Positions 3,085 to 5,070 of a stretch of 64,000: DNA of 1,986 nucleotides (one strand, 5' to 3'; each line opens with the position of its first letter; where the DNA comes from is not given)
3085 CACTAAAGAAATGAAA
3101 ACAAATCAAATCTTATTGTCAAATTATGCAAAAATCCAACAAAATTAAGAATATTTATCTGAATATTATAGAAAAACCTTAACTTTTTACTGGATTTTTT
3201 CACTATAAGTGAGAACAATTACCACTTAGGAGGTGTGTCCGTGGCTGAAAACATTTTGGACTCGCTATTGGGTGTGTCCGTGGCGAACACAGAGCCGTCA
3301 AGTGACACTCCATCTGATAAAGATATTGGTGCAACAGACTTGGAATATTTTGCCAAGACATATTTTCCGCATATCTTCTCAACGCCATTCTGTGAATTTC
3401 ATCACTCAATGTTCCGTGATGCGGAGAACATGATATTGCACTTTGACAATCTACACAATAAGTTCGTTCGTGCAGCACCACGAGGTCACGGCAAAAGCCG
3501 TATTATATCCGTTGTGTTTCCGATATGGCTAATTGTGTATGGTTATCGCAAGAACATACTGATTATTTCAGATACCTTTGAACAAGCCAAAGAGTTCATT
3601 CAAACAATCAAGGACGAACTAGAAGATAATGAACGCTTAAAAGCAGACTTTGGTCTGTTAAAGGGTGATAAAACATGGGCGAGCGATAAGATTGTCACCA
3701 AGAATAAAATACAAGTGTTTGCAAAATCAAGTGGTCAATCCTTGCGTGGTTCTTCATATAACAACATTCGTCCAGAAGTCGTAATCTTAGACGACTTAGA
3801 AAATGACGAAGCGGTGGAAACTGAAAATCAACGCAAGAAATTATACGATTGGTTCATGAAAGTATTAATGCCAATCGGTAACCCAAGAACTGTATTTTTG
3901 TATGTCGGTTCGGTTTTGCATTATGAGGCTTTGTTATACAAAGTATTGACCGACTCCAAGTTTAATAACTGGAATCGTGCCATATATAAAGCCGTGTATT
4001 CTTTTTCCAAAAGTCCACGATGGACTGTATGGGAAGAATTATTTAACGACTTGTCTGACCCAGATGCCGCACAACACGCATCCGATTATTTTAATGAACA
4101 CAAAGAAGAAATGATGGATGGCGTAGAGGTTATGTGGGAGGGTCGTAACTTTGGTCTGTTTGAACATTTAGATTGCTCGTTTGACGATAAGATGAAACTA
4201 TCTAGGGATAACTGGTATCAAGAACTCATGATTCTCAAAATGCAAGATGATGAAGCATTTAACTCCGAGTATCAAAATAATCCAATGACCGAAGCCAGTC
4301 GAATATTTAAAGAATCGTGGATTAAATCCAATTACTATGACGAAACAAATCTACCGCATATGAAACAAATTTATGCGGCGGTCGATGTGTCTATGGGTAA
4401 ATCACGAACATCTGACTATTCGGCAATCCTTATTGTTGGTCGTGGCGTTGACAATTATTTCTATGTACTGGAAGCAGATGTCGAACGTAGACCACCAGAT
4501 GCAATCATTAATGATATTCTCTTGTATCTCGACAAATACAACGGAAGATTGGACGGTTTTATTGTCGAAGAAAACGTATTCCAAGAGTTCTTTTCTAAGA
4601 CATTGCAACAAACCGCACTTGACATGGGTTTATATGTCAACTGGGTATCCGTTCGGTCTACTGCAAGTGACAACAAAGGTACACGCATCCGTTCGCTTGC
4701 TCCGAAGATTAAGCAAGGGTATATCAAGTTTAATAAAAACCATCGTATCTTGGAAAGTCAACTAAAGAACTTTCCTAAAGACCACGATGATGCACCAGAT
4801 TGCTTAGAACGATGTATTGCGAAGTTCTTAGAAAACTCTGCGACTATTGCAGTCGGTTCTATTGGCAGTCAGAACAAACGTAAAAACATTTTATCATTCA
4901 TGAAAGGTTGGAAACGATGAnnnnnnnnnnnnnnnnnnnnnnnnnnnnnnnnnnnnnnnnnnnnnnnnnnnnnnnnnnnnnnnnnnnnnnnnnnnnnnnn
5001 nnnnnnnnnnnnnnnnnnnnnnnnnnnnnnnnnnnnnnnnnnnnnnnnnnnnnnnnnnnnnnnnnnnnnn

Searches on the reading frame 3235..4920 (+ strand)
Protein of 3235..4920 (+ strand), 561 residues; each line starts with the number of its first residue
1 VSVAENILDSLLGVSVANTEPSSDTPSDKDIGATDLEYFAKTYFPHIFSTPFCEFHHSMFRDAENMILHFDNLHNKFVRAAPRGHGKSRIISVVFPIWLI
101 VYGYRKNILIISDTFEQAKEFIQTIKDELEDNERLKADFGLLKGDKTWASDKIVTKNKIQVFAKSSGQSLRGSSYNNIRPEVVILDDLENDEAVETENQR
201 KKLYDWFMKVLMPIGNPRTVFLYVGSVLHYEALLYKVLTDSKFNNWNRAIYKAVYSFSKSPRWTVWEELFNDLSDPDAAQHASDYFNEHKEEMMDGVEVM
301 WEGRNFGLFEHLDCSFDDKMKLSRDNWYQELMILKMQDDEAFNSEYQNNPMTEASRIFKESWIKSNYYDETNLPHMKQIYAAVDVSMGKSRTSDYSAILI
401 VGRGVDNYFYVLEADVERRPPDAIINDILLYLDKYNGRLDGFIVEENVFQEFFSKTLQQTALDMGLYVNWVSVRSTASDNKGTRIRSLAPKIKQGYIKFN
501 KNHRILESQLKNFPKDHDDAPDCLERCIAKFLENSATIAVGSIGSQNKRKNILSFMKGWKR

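Call 10: search_dna_similar(query=window:3235-4920:+, collection=phages, mode=protein, max_rows=20)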
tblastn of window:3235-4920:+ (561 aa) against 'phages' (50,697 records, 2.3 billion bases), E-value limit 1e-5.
Records with a match: 402; places in all: 403; records where one place covers at least 80% of the query: 297.
Best place of each record, by identity: <60% 402.
By first word of the organism name: Pseudomonas 139; Ralstonia 98; Bacteroides 27; Bacteriophage 25; Paenibacillus 13; Bacillus 12; Streptomyces 12; Porphyromonas 10; Microbacterium 8; Leptospira 5; and 33 more.
By host as written in the record: Ralstonia solanacearum 70; - 64; Pseudomonas aeruginosa 47; Pseudomonas aeruginosa PA14 32; Paenibacillus larvae 11; Ralstonia solanacearum Race 3, Biovar 1 6; Streptomyces viridochromogenes DSM40736 5; Bacillus alcalophilus CGMCC 1.3604 3; and 132 more.
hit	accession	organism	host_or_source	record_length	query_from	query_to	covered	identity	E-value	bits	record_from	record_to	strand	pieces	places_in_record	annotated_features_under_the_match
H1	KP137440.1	Mannheimia phage vB_MhM_3927AP2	Mannheimia haemolytica 3927A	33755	36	543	91%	36.7%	7e-79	276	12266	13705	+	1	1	terminase large subunit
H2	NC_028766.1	Mannheimia phage vB_MhM_3927AP2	Mannheimia haemolytica 3927A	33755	36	543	91%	36.7%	7e-79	276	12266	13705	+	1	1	terminase large subunit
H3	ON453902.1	Clostridium phage Villandry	Enterocloster clostridioformis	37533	29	553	94%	34.7%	1e-82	287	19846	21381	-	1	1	terminase large subunit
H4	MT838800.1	Bacteriophage sp.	human fecal samples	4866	32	539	91%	35.7%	5e-82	285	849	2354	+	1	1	record has no annotation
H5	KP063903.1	Bacillus phage BalMu-1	Bacillus alcalophilus CGMCC 1.3604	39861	31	558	94%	34.2%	1e-88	305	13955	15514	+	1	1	hypothetical protein (x2)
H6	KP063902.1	Bacillus phage BalMu-1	Bacillus alcalophilus CGMCC 1.3604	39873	31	558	94%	34.2%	1e-88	305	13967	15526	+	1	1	hypothetical protein (x2)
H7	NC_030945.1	Bacillus phage BalMu-1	Bacillus alcalophilus CGMCC 1.3604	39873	31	558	94%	34.2%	1e-88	305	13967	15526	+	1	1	terminase large subunit | portal protein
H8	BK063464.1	Mushuvirus mushu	Oscillospiraceae sp. ER4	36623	29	528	89%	35.8%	1e-84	293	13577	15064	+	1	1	terminase large subunit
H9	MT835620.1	Bacteriophage sp.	human fecal samples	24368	29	528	89%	35.8%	1e-84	293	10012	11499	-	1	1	record has no annotation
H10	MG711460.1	Faecalibacterium phage FP_Mushu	Faecalibacterium prausnitzii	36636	29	528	89%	35.8%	1e-84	293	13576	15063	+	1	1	terminase large subunit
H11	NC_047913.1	Faecalibacterium phage FP_Mushu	Faecalibacterium prausnitzii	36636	29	528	89%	35.8%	1e-84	293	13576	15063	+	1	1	terminase large subunit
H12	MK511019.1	Pseudomonas phage vB_Pae_CF53c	Pseudomonas aeruginosa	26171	16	547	95%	33.1%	2e-68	246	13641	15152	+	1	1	hypothetical protein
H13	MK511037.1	Pseudomonas phage vB_Pae_BR141d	Pseudomonas aeruginosa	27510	16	547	95%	33.1%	2e-68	246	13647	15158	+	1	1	hypothetical protein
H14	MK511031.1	Pseudomonas phage vB_Pae_BR52b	Pseudomonas aeruginosa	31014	16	547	95%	33.1%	2e-68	246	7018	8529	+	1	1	hypothetical protein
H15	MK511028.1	Pseudomonas phage vB_Pae_CF177b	Pseudomonas aeruginosa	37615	16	547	95%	33.1%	2e-68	246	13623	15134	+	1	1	hypothetical protein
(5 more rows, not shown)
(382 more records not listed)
